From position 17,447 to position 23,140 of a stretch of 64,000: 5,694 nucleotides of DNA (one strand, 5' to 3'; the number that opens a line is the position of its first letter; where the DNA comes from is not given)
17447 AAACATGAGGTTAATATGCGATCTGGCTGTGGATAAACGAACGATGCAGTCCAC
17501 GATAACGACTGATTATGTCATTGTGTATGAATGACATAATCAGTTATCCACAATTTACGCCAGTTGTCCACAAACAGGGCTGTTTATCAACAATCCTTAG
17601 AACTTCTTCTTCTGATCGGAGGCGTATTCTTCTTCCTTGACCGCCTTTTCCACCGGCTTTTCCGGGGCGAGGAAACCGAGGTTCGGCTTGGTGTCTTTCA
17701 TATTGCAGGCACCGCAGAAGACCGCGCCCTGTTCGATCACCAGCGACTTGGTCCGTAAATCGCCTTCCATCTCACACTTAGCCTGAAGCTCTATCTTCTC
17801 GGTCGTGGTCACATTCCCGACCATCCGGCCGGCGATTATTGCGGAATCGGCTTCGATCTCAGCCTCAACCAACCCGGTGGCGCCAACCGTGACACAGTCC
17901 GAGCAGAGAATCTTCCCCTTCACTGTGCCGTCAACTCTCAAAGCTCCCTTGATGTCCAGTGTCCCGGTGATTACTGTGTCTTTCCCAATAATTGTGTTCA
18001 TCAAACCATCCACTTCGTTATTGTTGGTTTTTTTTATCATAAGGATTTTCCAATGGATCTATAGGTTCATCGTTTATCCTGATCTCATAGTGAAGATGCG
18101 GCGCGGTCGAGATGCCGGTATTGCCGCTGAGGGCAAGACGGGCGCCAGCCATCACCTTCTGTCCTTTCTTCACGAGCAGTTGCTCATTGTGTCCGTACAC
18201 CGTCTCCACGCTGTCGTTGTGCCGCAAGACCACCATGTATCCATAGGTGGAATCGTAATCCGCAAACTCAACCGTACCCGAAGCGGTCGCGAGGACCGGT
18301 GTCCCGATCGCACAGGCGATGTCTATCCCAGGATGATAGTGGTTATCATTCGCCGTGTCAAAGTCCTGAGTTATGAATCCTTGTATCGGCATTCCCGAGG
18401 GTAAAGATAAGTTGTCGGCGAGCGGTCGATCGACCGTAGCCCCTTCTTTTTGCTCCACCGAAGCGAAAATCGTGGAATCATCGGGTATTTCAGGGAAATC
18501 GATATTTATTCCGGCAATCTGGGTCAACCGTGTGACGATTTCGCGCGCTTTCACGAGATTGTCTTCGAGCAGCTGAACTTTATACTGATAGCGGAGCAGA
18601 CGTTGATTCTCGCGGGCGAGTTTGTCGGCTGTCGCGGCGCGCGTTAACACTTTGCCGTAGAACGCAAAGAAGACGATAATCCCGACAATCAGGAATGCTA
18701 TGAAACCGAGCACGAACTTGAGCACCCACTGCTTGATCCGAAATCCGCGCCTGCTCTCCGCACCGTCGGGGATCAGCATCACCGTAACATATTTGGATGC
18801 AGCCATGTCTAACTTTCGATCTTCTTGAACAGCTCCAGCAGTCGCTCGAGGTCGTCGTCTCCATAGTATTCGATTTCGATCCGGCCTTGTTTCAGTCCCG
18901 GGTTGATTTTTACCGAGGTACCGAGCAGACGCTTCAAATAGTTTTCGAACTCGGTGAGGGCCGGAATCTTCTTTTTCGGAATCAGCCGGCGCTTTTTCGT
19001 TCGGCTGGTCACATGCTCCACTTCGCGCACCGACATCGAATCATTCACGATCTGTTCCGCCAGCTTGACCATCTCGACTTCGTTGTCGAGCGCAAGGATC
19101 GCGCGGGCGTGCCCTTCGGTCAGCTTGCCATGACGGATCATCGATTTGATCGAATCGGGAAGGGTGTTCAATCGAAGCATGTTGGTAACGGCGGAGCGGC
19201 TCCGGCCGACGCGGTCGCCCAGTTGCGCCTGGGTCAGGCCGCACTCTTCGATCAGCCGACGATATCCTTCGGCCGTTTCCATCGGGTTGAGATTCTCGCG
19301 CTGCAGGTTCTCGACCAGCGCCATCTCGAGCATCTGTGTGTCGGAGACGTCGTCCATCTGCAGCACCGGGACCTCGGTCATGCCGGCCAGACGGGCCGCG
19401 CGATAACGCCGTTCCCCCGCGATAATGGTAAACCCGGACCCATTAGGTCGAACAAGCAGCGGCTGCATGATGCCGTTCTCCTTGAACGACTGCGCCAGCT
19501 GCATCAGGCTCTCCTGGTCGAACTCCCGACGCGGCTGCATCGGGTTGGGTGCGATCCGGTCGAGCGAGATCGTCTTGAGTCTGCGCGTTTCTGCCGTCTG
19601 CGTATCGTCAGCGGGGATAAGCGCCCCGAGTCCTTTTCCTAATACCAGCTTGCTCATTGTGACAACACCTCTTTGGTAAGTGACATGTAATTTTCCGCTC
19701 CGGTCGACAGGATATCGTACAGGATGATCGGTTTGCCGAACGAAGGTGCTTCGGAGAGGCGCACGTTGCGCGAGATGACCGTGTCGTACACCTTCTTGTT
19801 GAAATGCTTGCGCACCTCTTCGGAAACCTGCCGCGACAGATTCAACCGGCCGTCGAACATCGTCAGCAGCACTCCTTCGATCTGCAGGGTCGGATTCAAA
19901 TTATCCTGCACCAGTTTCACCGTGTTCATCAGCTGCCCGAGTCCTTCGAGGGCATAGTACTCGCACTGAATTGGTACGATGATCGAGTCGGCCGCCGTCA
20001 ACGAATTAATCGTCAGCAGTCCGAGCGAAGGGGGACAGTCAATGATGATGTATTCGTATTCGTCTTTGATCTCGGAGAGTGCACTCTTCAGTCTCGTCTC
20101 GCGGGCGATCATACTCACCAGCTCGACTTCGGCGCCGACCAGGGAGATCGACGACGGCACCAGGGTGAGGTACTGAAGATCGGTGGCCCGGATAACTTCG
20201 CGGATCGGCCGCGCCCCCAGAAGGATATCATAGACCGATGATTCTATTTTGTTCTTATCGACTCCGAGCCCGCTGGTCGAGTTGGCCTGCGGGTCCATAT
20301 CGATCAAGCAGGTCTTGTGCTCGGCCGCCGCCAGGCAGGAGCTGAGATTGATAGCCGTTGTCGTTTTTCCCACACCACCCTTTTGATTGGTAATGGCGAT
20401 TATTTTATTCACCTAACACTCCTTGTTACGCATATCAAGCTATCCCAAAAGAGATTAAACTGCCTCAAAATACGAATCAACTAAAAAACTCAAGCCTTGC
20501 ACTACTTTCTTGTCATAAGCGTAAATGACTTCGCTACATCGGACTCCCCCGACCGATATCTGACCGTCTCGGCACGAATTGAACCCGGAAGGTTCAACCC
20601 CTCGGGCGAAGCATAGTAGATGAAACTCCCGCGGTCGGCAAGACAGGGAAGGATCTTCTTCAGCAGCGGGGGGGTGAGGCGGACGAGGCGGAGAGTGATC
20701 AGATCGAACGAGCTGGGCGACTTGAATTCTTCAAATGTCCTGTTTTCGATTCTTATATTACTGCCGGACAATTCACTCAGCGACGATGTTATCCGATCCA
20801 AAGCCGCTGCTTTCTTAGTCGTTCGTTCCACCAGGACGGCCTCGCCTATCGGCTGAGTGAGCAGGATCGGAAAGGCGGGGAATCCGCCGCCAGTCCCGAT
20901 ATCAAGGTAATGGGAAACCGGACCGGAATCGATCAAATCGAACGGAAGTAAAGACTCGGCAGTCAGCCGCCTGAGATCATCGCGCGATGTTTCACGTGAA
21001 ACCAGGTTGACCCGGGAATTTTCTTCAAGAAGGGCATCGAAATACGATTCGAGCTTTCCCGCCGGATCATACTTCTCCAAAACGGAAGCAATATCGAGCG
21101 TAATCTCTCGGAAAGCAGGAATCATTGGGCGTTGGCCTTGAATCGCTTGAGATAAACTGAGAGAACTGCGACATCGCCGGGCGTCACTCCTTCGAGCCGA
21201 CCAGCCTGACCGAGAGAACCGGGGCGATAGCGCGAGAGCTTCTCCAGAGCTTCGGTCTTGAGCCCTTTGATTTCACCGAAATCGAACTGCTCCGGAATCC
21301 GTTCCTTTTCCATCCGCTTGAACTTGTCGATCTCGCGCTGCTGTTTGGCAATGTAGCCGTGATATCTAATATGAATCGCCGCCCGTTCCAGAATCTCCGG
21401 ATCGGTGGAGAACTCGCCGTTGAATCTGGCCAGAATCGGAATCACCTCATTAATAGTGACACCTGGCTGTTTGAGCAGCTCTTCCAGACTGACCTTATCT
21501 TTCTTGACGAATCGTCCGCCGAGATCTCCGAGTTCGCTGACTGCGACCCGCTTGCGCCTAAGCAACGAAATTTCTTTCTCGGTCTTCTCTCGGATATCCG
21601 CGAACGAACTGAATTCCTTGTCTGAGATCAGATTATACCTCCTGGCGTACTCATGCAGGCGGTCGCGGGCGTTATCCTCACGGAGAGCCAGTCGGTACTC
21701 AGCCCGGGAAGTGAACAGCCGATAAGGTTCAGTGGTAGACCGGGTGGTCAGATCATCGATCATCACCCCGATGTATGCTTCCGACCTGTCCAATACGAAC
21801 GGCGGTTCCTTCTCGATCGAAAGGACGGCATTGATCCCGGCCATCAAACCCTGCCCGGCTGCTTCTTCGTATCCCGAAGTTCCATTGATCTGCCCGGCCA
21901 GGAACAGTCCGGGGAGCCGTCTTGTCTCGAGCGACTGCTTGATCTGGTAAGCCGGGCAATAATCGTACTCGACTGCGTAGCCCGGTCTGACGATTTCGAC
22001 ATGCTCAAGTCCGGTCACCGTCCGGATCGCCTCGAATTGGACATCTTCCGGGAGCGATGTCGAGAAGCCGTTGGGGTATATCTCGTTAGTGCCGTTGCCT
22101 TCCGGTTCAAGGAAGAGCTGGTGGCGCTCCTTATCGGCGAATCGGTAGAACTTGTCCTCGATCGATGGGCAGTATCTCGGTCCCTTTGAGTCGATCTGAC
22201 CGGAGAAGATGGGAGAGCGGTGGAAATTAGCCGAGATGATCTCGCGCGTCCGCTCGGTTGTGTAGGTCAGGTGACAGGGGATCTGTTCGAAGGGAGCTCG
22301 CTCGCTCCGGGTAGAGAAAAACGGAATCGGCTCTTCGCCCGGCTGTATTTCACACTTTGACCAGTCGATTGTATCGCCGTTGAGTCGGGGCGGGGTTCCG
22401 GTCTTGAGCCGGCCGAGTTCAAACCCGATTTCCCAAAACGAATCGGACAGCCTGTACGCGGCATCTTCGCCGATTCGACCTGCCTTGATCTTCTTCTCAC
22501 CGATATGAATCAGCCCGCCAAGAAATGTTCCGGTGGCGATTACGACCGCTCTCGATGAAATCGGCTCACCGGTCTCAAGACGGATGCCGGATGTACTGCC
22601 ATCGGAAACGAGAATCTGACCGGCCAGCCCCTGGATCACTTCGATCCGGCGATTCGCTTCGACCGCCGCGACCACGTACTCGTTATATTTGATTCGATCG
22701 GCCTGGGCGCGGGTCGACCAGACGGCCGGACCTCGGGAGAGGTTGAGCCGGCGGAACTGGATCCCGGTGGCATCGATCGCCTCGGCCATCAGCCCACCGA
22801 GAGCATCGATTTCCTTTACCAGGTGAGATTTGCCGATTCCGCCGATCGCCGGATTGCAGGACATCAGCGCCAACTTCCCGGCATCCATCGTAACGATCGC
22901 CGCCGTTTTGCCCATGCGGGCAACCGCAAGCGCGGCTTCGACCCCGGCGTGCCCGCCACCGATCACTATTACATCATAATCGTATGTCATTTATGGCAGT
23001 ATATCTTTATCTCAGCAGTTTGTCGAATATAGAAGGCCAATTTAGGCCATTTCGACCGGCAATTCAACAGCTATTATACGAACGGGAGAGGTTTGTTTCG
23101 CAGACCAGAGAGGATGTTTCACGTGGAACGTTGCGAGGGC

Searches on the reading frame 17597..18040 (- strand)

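Call 40: search_protein_families(library=pfam, max_evalue=0.00001, proteins=[window:17597-18040:-])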
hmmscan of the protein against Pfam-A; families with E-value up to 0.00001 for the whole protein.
window:17597-18040:- (147 aa): 1 family
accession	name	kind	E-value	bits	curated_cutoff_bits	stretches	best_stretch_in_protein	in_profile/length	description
PF04519.19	Bactofilin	-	2.1e-27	95.7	27.9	1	16-112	1-97/98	Polymer-forming cytoskeletal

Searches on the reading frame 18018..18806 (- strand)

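Call 40: search_protein_families(library=pfam, max_evalue=0.00001, proteins=[window:18018-18806:-])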
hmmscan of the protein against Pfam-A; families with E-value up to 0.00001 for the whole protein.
window:18018-18806:- (262 aa): 1 family
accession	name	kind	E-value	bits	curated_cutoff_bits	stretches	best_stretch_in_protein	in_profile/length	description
PF01551.29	Peptidase_M23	-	3.9e-34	117.2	28.7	1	157-251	2-96/96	Peptidase family M23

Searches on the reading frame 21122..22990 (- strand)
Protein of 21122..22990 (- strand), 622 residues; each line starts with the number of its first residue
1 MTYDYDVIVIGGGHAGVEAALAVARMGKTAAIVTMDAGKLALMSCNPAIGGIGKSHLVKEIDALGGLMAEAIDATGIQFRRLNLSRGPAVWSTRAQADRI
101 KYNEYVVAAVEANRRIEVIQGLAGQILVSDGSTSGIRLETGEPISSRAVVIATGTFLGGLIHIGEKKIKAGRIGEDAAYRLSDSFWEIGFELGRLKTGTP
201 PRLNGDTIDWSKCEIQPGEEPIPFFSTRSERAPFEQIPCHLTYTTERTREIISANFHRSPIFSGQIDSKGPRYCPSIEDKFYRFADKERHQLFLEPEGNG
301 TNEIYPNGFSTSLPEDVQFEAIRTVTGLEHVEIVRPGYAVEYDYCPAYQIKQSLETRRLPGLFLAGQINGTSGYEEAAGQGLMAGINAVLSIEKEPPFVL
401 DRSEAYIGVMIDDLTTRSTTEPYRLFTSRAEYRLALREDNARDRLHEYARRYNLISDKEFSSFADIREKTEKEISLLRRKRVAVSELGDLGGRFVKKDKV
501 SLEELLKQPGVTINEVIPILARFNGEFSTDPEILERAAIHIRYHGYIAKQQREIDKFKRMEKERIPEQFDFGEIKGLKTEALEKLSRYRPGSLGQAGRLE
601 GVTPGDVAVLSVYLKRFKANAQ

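Call 40: search_protein_families(library=pfam, max_evalue=0.00001, proteins=[window:21122-22990:-])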
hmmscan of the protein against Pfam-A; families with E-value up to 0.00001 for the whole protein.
window:21122-22990:- (622 aa): 5 families
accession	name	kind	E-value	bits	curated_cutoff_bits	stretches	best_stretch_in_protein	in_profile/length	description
PF01134.28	GIDA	-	1.1e-156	522.2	22.1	1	6-395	1-390/391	Glucose inhibited division protein A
PF13932.14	SAM_GIDA_C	-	7e-21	74.2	27.1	1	555-610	1-56/57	tRNA modifying enzyme MnmG/GidA C-terminal helical bundle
PF21680.2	GIDA_C_1st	-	2.9e-13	50.8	24.7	1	458-551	2-96/96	tRNA modifying enzyme MnmG/GidA C-terminal helical domain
PF07992.20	Pyr_redox_2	-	6.7e-07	29.4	26.1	1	5-155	1-109/291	Pyridine nucleotide-disulphide oxidoreductase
PF12831.13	FAD_oxidored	-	5.7e-06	26.3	27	1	6-34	1-29/416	FAD dependent oxidoreductase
